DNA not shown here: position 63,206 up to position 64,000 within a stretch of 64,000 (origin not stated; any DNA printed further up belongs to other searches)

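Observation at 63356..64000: Hidden PD-(D/E)xK gene (sce7726-like) opening the island: candidate anti-phage or toxin-antitoxin system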

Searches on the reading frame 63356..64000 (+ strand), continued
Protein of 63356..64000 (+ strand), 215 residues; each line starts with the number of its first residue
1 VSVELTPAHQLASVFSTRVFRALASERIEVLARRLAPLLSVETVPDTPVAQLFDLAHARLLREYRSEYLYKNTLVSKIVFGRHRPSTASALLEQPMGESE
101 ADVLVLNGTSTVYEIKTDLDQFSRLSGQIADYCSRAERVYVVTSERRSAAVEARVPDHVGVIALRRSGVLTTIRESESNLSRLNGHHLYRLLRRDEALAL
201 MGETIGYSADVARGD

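Call 38: find_encoding_contigs(protein=P0002, flank=10000, max_places=3)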
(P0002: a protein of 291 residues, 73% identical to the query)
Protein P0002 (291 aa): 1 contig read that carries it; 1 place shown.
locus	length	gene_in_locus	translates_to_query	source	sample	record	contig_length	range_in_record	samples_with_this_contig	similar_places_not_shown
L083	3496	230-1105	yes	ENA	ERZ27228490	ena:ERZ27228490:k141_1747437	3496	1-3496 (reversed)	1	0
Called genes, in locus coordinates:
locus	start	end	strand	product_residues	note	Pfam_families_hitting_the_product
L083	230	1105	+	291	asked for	PF26915:Phage_P4_cII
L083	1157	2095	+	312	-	-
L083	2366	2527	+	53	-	PF12643:MazG-like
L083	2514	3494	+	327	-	?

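Call 45: search_protein_families(library=pfam, alignment_id=A2, max_evalue=1)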
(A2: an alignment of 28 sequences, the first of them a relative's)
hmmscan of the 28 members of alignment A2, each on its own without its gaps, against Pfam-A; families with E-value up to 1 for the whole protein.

A. member 1, P0126 (312 aa): 1 family
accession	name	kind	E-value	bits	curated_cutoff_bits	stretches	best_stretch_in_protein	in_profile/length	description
PF14350.11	Beta_protein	-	0.0097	15.8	27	1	2-84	1-90/342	Beta protein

B. families by the number of members that match (of 28 scanned): 16 families
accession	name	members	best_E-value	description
PF14350.11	Beta_protein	9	0.0087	Beta protein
PF25591.1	LRV_2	2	0.091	Leucine Rich Repeat Variant domain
PF22403.1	DUF6981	1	0.0083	Domain of unknown function (DUF6981)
PF02225.27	PA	1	0.022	PA domain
PF23310.1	TPR_27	1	0.037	Plant tetratrico peptide repeats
PF08236.17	SRI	1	0.046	SRI (Set2 Rpb1 interacting) domain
PF24219.2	DUF7438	1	0.048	Family of unknown function (DUF7438)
PF09895.14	DUF2122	1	0.062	RecB-family nuclease (DUF2122)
PF17908.6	APAF1_C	1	0.085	APAF-1 helical domain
PF03740.19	PdxJ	1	0.11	Pyridoxal phosphate biosynthesis protein PdxJ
PF04577.19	Glyco_transf_61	1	0.12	Glycosyltransferase 61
PF17891.6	FluMu_N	1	0.13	Mu-like prophage FluMu N-terminal domain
PF25116.1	CBM87_Agd3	1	0.2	Agd3 CBM87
PF13091.12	PLDc_2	1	0.21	PLD-like domain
PF20203.3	DUF6565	1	0.36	Domain of unknown function (DUF6565)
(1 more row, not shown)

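Call 47: predict_structure(alignment_id=A1)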
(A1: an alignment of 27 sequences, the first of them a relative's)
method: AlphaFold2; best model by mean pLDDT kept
length: 291 residues; sequences in the alignment: 27
mean_pLDDT: 94.6   pTM: 0.91
mean pLDDT of the five models: 94.6, 94.4, 94.1, 94.0, 93.7
residues with pLDDT >= 90: 266; 70-90: 19; 50-70: 2; < 50: 4
segments of 3 or more residues with pLDDT < 50: 1-3
pLDDT, mean of each block of 10 residues (from residue 1): 69 95 91 91 89 96 92 97 95 97 98 96 97 98 97 98 96 98 97 97 97 96 98 98 94 96 96 97 92 47
secondary structure, 60 per line:
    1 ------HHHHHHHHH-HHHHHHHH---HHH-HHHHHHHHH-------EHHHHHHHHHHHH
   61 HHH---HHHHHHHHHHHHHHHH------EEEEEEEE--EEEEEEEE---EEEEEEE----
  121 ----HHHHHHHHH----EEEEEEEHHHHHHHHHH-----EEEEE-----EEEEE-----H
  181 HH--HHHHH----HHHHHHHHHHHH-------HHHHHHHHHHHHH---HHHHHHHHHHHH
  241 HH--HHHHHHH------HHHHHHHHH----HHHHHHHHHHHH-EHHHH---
elements in order: H7-15 H17-24 H32-40 H49-63 H67-82 E89-96 E99-106 E110-116 H125-133 E138-144 H145-154 E160-164 E170-174 H185-189 H194-205 H213-225 H229-242 H245-251 H258-266 H271-282 H285-288

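Call 52: fold_search(model_id=the predicted structure, library=pdb)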
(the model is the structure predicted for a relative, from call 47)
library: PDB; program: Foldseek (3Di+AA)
matches with E <= 10: 111; with E <= 0.001: 1
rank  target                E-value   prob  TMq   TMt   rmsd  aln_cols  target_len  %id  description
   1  3dnx                  5.2e-04  1.00  0.29  0.54   8.2       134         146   15  SPO1766 protein of unknown function from Silicibacter pomeroyi. (released 2008-09-02)
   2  1y88                  7.7e-02  0.54  0.23  0.33  14.9       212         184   14  Crystal Structure of Protein of Unknown Function AF1548 (released 2004-12-21)
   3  2vld_A                1.7e-01  0.93  0.24  0.29   4.9       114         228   17  crystal structure of a repair endonuclease from Pyrococcus abyssi (released 2009-05-19)
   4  2vld_B                1.8e-01  0.85  0.22  0.26   4.9       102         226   18  crystal structure of a repair endonuclease from Pyrococcus abyssi (released 2009-05-19)
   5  4dap                  1.9e-01  0.80  0.24  0.29   8.1       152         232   14  The structure of Escherichia coli SfsA (released 2013-08-14)
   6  2ph7_A                3.7e-01  0.30  0.20  0.25  15.7       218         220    7  Crystal structure of AF2093 from Archaeoglobus fulgidus (released 2007-05-08)
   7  5da8_I                3.9e-01  0.04  0.12  0.08  20.6       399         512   11  Crystal structure of chaperonin GroEL from (released 2015-10-14)
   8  6ut7_G                6.4e-01  0.57  0.19  0.14   6.7       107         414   18  Fitted model for the tetradecameric assembly of Thermococcus gammatolerans McrB AAA+ hexamers with bound McrC (released 2020-10-21)
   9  2ph7_B                9.1e-01  0.20  0.23  0.29  14.0       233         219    7  Crystal structure of AF2093 from Archaeoglobus fulgidus (released 2007-05-08)
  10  6n9a_E                1.2e+00  0.16  0.20  0.32  11.2       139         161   12  Crystal Structure of Thermotoga maritima threonylcarbamoyladenosine biosynthesis complex TsaB2D2E2 bound to ATP and ca (released 2019-05-22)
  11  5gke_A                1.3e+00  0.41  0.21  0.25   4.8       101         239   16  Structure of EndoMS-dsDNA1 complex (released 2016-11-02)
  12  7esz_C                1.3e+00  0.07  0.17  0.10  17.4       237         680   10  Crystal structure of the complex formed by Wolbachia cytoplasmic incompatibility factors CinA and CinB with Mn2+ from  (released 2021-11-10)
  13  9fqr_Pl               1.4e+00  0.10  0.11  0.09  13.8       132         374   13  96-nm repeat of axonemal doublet microtubules from bovine sperm (released 2025-03-26)
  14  4j9w_A                1.4e+00  0.08  0.12  0.11  11.6       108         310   16  Crystal structure of the complex of a hydroxyproline epimerase (TARGET EFI-506499, PSEUDOMONAS FLUORESCENS PF-5) with  (released 2013-03-13)
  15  9oat_A                1.4e+00  0.05  0.16  0.09  15.2       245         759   12  TNA polymerase, 5-270, binary complex (released 2025-12-10)
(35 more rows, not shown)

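Call 53: search_protein_families(library=pfam, alignment_id=A4, max_evalue=0.001)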
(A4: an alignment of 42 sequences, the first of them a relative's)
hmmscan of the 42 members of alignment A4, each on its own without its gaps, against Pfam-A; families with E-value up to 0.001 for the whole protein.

A. member 1, L008:11841-12416:+ (191 aa): 0 families

B. families by the number of members that match (of 42 scanned): 14 families
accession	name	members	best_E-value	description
PF08808.17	RES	23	3.1e-18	RES domain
PF18870.6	HEPN_RES_NTD1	16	2e-09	HEPN/RES N-terminal domain 1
PF08867.16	FRG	1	4.9e-23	FRG domain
PF16289.11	PIN_12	1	7e-16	PIN domain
PF01381.28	HTH_3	1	2e-12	Helix-turn-helix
PF06114.19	Peptidase_M78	1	1.4e-11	IrrE N-terminal-like domain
PF09848.15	SLFN-g3_helicase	1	4.3e-10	Schlafen group 3, DNA/RNA helicase domain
PF12844.13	HTH_19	1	1.5e-06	Helix-turn-helix domain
PF13560.12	HTH_31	1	6.2e-06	Helix-turn-helix domain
PF04851.21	ResIII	1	1.4e-05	Type III restriction enzyme, res subunit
PF01541.30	GIY-YIG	1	3.3e-05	GIY-YIG catalytic domain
PF13638.12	PIN_4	1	5e-05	PIN domain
PF00270.35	DEAD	1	0.00023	DEAD/DEAH box helicase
PF13401.12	AAA_22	1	0.00046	AAA domain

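Call 54: predict_structure(alignment_id=A3)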
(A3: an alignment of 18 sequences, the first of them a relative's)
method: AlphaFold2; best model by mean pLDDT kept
length: 312 residues; sequences in the alignment: 18
mean_pLDDT: 88.6   pTM: 0.88
mean pLDDT of the five models: 88.6, 88.0, 86.6, 86.5, 83.1
residues with pLDDT >= 90: 193; 70-90: 95; 50-70: 20; < 50: 4
segments of 3 or more residues with pLDDT < 50: none
pLDDT, mean of each block of 10 residues (from residue 1): 91 94 93 91 95 97 84 93 96 93 97 95 94 97 93 92 85 79 74 69 70 58 89 89 86 95 95 96 93 90 90 59
secondary structure, 60 per line:
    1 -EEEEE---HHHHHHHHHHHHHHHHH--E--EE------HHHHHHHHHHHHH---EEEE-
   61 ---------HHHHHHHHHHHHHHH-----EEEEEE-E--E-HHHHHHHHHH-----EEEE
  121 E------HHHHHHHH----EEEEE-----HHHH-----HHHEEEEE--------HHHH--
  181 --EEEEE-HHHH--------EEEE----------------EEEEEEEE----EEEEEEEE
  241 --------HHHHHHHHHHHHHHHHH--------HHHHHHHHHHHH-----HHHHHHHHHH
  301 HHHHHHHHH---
elements in order: E2-6 H10-26 H40-52 E56-59 H70-84 E90-95 H102-111 E117-121 H128-135 E140-144 H150-153 E162-166 H175-178 E183-187 H189-192 E201-204 E221-228 E233-240 H249-265 H274-285 H291-309

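Call 58: fold_search(model_id=the predicted structure, library=viral)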
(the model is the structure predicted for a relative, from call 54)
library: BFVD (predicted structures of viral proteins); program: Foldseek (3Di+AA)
matches with E <= 10: 736; with E <= 0.001: 1
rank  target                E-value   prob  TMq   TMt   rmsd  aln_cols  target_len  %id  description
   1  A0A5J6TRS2            4.9e-10  1.00  0.64  0.55   5.9       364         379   17  Uncharacterized protein [Gordonia phage Powerball]
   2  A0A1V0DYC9            2.7e-03  0.75  0.29  0.24  11.3       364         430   11  Queuosine tRNA-ribosyltransferase [Dinoroseobacter phage vB_DshS-R5C]
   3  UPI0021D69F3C         5.0e-03  0.72  0.20  0.12   8.5       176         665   12  (no name look-up for this kind of identifier)
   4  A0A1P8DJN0            5.6e-03  0.97  0.36  0.19   7.7       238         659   13  (no name in the UniProt tables at hand)
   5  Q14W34                1.7e-02  0.84  0.32  0.10   8.5       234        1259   10  ORF72 [Ranid herpesvirus 2]
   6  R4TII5                2.1e-02  0.51  0.22  0.11   8.8       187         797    7  (no name in the UniProt tables at hand)
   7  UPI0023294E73         3.0e-02  0.84  0.36  0.31   8.1       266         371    9  (no name look-up for this kind of identifier)
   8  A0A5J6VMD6            3.8e-02  0.35  0.21  0.15   9.6       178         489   11  VWFA domain-containing protein [Megaviridae environmental sample]
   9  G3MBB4                5.5e-02  0.30  0.19  0.29   9.1       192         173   11  Gp44 [Bacillus phage G]
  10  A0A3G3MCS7            5.9e-02  0.75  0.32  0.36   6.4       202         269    8  Peptidase [Escherichia phage OLB35]
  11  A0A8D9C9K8            5.9e-02  0.41  0.29  0.36   9.1       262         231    8  Putative methylenetetrahydrofolate reductase [uncultured marine phage]
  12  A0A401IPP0            6.2e-02  0.12  0.15  0.06  11.5       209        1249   10  Wsv465-like protein [Sesarmops intermedium nimavirus]
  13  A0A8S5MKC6            8.0e-02  0.41  0.36  0.20  12.2       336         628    9  Spherulation-specific family 4 [Siphoviridae sp. ctSdk10]
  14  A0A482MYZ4            8.0e-02  0.12  0.21  0.16  19.7       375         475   11  VWFA domain-containing protein [Escherichia phage vB_EcoM_KWBSE43-6]
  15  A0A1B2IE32            8.5e-02  0.90  0.32  0.50   4.8       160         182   12  Uncharacterized protein [Erwinia phage vB_EamM_Kwan]
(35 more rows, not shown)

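Call 59: fold_search(model_id=the predicted structure, library=pdb)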
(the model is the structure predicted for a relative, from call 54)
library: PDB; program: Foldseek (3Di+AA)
matches with E <= 10: 1387; with E <= 0.001: 0
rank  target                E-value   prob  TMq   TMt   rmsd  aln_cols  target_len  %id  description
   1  9qep_A                2.0e-03  0.99  0.39  0.31   7.1       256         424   11  Cryo-EM structure of O-GlcNAcase from Trichoplax Adhaerens (released 2025-09-17)
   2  7uek                  3.2e-03  0.99  0.38  0.48   6.4       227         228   17  Crystal structure of a de novo designed ovoid TIM barrel OT3 (released 2023-01-18)
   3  2f6u_A                4.4e-03  0.89  0.26  0.31   8.3       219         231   11  Crystal Structure of (S)-3-O-Geranylgeranylglyceryl Phosphate Synthase complexed with citrate (released 2006-01-24)
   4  4nae_B                4.4e-03  0.87  0.24  0.31   8.0       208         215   11  PcrB from Geobacillus kaustophilus, with bound G1P (released 2014-06-25)
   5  9dnd_A                5.0e-03  0.77  0.24  0.31   7.4       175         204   14  Pseudosymmetric protein nanocage GI4 -F7 (local refinement) (released 2024-12-18)
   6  5tke_A                5.3e-03  0.99  0.39  0.31   6.5       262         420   11  Crystal Structure of Eukaryotic Hydrolase (released 2017-03-15)
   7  5uhp_D                5.3e-03  0.97  0.35  0.35   7.4       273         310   11  Crystal structure of the core catalytic domain of human O-GlcNAcase (released 2017-03-29)
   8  5un8_A                6.8e-03  0.99  0.41  0.32   6.3       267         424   10  Crystal Structure of human O-GlcNAcase in complex with glycopeptide p53 (released 2017-03-15)
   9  4g1k_D                6.8e-03  0.51  0.24  0.29  10.8       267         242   14  Crystal structure of triosephosphate isomerase from Burkholderia thailandensis (released 2012-07-25)
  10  3tc3_B                7.7e-03  0.93  0.35  0.37   7.3       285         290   10  Crystal Structure of SacUVDE (released 2012-11-07)
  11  3qfe_A                8.2e-03  0.94  0.39  0.40  11.2       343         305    9  Crystal structures of a putative dihydrodipicolinate synthase family protein from Coccidioides immitis (released 2011-02-02)
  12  5m7s_B                9.3e-03  0.97  0.41  0.31   6.1       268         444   12  Structure of human O-GlcNAc hydrolase with bound transition state analog ThiametG (released 2017-03-29)
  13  5uhk_C                9.9e-03  0.98  0.39  0.41   6.2       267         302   11  Crystal structure of the core catalytic domain of Human O-GlcNAcase (released 2017-03-29)
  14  5un8_C                1.1e-02  0.98  0.41  0.32   6.7       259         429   10  Crystal Structure of human O-GlcNAcase in complex with glycopeptide p53 (released 2017-03-15)
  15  5m42                  1.2e-02  0.91  0.36  0.44   6.5       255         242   16  Structure of Thermus thermophilus L-proline dehydrogenase lacking alpha helices A, B and C (released 2017-03-15)
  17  4gle_A                1.3e-02  0.90  0.36  0.38   7.3       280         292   13  SacUVDE in complex with 6-4PP-containing DNA (released 2012-11-21)
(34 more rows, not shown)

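Call 63: search_dna_similar(query=P0001, collection=phages, mode=protein, max_evalue=0.001, max_rows=25, rows=spread)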
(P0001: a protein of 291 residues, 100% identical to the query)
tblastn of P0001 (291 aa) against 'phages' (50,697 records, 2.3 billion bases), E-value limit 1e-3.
Records with a match: 8; places in all: 8; records where one place covers at least 80% of the query: 1.
Best place of each record, by identity: <60% 8.
By first word of the organism name: Enterobacteria 3; Bacteriophage 2; Salmonella 1; Pasteurella 1; Escherichia 1.
By host as written in the record: - 4; Homo sapiens 1; Escherichia coli 1; Pasteurella multocida Past22 1; Escherichia coli SA53 1.
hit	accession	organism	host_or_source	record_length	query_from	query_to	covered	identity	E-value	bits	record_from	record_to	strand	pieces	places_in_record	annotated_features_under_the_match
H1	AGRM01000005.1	Salmonella enterica subsp. houtenae str. ATCC BAA-1581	Homo sapiens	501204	11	285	95%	30.0%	1e-20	97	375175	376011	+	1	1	hypothetical protein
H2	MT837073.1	Bacteriophage sp.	human fecal samples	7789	64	254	66%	25.9%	4e-13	75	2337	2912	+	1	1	record has no annotation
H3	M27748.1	Enterobacteria phage P4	-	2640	58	216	55%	29.0%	5e-6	53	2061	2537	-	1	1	cII protein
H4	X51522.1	Enterobacteria phage P4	-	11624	58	216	55%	29.0%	6e-6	53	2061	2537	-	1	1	unnamed protein product; cII gene product (AA 1-264)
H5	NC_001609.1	Enterobacteria phage P4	Escherichia coli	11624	58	216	55%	29.0%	6e-6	53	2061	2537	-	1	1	sce7726 family protein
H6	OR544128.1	Pasteurella phage Pmp11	Pasteurella multocida Past22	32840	82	193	38%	32.2%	2e-4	49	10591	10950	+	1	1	hypothetical protein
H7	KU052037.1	Escherichia phage Rac-SA53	Escherichia coli SA53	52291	96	203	37%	33.0%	4e-5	51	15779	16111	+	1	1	hypothetical protein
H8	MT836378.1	Bacteriophage sp.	human fecal samples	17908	79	179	35%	33.3%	1e-6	56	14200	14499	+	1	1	record has no annotation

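Call 64: search_dna_similar(query=P0126, collection=phages, mode=protein, max_evalue=0.01, max_rows=25)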
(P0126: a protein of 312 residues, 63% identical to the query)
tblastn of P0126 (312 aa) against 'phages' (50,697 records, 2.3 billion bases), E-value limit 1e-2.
Records with a match: 3; places in all: 3; records where one place covers at least 80% of the query: 2.
Best place of each record, by identity: <60% 3.
By first word of the organism name: Salmonella 1; Listeria 1; Bacteriophage 1.
By host as written in the record: Homo sapiens 1; Listeria monocytogenes 1; - 1.
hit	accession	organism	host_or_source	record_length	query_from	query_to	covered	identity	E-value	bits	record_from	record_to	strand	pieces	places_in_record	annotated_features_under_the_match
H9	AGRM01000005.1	Salmonella enterica subsp. houtenae str. ATCC BAA-1581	Homo sapiens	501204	1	310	99%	26.7%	9e-16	84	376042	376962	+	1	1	hypothetical protein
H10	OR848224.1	Listeria phage LM 4-14-1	Listeria monocytogenes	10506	1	307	98%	26.7%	6e-21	99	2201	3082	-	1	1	record has no annotation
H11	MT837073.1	Bacteriophage sp.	human fecal samples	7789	1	243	78%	28.7%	2e-17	89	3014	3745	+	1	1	record has no annotation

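Call 68: search_protein_families(library=padloc, proteins=[P0126, P0128, L018:11676-12731:+, L018:10754-11701:+, L083:2514-3494:+, L083:2366-2527:+], max_evalue=1)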
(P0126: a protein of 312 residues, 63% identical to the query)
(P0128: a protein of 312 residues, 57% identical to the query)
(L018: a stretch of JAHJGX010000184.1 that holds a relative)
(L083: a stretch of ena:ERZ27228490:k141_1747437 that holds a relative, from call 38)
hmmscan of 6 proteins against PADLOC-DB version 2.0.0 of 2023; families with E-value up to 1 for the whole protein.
P0126 (312 aa): 0 families

P0128 (312 aa): 0 families

L018:11676-12731:+ (351 aa): 0 families

L018:10754-11701:+ (315 aa): 0 families

L083:2514-3494:+ (327 aa): 7 families
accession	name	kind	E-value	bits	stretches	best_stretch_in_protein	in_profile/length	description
PDLC04925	PDC-S14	-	1.6e-09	35.2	1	22-113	55-145/301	-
PDLC04923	PDC-S14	-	5.9e-09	33.4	1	21-128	62-173/320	-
PDLC02350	AbiO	-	1.1e-05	22.4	1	163-206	179-211/468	AbiO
PDLC02372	Nhi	-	3.2e-05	20.8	1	163-203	183-215/470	-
PDLC04924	PDC-S14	-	0.00024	18.9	1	27-132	48-150/280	-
PDLC01730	typeIV_DinG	-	0.032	10.5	1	252-301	341-386/802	Csf4_1_IVA1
PDLC04922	PDC-S14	-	0.039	11.2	1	25-111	45-124/305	-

L083:2366-2527:+ (53 aa): 0 families

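Call 69: search_protein_families(library=pfam, proteins=[L083:2514-3494:+], max_evalue=0.001)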
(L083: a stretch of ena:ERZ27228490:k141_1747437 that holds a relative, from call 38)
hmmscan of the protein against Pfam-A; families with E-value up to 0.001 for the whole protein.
L083:2514-3494:+ (327 aa): 5 families
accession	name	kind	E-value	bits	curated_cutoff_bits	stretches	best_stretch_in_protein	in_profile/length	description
PF09848.15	SLFN-g3_helicase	-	4.3e-10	39.8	24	1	189-307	3-100/354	Schlafen group 3, DNA/RNA helicase domain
PF04851.21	ResIII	-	1.4e-05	25.5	22.5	1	167-301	8-140/164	Type III restriction enzyme, res subunit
PF01541.30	GIY-YIG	-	3.3e-05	24.5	22.6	1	33-97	5-70/78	GIY-YIG catalytic domain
PF00270.35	DEAD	-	0.00023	21.4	26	0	188-302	15-133/167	DEAD/DEAH box helicase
PF13401.12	AAA_22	-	0.00046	21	27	0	188-300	6-98/130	AAA domain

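Call 85: find_encoding_contigs(protein=P0024, flank=10000, max_places=2)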
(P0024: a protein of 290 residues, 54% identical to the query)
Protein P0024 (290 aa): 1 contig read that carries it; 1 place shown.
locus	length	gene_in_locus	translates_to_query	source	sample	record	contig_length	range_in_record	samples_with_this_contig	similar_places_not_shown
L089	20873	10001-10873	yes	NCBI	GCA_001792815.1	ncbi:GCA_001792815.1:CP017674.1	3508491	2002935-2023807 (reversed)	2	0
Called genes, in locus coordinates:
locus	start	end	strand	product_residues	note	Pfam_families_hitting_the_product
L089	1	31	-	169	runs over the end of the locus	-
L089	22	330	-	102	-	PF06013:WXG100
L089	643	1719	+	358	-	PF00724:Oxidored_FMN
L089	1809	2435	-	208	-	PF03737:RraA-like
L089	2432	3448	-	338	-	PF03401:TctC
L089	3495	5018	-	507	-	PF01970:TctA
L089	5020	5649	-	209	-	PF07331:TctB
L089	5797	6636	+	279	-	PF01418:HTH_6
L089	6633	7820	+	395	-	PF07690:MFS_1, PF12832:MFS_1_like, PF07690:MFS_1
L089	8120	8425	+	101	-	PF13560:HTH_31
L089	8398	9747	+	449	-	PF13657:Couple_hipA, PF07804:HipA_C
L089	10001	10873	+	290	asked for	PF26915:Phage_P4_cII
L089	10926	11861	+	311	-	-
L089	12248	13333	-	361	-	PF12358:DUF3644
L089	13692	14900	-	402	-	PF20296:MTaX1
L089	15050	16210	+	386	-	PF00145:DNA_methylase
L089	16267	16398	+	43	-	-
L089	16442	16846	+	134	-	-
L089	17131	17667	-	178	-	PF01425:Amidase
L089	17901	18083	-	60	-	-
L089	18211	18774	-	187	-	PF01872:RibD_C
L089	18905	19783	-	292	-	PF13560:HTH_31, PF01381:HTH_3, PF17765:MLTR_LBD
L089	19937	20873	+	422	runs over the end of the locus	PF07690:MFS_1, PF00083:Sugar_tr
